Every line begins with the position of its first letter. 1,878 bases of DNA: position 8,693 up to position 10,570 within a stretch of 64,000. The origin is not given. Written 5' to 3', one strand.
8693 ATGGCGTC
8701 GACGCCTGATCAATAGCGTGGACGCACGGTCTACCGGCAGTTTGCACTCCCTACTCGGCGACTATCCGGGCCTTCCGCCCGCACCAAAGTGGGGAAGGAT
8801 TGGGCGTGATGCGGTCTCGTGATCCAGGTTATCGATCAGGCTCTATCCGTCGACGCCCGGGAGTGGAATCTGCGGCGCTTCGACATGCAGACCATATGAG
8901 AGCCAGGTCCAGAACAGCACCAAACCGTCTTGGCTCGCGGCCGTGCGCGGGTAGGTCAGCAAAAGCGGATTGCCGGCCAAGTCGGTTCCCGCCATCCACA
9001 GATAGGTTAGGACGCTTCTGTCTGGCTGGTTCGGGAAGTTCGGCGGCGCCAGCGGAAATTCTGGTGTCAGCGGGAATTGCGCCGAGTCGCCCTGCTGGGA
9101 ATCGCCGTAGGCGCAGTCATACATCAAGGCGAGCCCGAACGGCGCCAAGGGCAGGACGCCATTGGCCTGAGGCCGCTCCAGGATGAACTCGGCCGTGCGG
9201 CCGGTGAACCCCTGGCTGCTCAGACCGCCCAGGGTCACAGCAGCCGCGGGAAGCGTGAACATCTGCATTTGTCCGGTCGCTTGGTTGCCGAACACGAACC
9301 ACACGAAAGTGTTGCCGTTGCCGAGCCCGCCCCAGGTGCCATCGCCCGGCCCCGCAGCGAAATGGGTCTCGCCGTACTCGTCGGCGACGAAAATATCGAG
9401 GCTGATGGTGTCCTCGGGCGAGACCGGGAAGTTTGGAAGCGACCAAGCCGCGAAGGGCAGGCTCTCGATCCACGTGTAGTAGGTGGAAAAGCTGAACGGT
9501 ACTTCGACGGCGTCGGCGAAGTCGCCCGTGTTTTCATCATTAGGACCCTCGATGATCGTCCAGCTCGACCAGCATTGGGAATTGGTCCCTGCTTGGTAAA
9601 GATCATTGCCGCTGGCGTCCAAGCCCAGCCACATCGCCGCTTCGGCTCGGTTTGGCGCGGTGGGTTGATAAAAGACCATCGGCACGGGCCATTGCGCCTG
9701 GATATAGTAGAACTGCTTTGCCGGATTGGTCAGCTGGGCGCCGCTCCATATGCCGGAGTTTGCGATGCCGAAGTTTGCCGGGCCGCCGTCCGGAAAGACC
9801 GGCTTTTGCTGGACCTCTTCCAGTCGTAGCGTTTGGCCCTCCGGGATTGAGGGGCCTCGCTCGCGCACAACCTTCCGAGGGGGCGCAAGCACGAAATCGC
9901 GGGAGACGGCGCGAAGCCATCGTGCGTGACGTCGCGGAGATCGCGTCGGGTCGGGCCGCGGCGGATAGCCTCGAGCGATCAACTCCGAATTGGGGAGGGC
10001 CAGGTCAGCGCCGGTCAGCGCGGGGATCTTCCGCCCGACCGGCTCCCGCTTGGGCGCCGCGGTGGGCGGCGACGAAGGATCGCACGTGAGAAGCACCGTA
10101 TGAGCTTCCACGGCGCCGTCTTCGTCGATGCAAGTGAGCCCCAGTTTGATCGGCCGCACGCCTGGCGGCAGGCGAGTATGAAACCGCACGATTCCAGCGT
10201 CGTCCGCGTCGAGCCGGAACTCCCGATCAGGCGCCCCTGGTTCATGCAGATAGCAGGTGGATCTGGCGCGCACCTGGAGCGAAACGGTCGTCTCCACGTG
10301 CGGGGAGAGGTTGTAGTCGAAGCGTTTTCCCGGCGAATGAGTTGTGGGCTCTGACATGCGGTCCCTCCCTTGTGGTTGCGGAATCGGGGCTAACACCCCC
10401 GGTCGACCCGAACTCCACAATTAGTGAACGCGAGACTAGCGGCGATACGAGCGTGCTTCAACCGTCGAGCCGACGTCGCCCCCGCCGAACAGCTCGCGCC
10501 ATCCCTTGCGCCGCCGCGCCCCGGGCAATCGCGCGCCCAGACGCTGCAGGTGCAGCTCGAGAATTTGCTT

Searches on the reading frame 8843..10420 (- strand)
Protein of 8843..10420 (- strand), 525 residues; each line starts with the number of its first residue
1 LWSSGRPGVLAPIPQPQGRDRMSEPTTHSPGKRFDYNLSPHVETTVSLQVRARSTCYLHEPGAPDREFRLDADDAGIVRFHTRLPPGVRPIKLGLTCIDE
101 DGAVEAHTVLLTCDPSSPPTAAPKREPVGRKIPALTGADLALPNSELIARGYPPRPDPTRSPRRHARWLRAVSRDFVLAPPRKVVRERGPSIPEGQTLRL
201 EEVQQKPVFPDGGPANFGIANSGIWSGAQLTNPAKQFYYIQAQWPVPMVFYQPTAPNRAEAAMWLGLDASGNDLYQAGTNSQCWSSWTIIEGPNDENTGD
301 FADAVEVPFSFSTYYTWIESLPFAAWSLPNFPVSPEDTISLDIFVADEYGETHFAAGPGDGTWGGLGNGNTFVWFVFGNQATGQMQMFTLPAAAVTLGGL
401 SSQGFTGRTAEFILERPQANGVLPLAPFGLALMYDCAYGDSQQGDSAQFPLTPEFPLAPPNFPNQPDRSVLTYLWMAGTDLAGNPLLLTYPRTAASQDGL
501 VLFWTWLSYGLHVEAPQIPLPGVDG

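Call 9: search_protein_families(library=pfam, proteins=[window:8843-10420:-], max_evalue=0.001)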
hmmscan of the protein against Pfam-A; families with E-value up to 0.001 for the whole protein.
window:8843-10420:- (525 aa): 1 family
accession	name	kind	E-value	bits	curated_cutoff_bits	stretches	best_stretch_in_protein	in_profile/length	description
PF01828.24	Peptidase_A4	-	5.7e-14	52.5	22.3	1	225-345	3-103/206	Peptidase A4 family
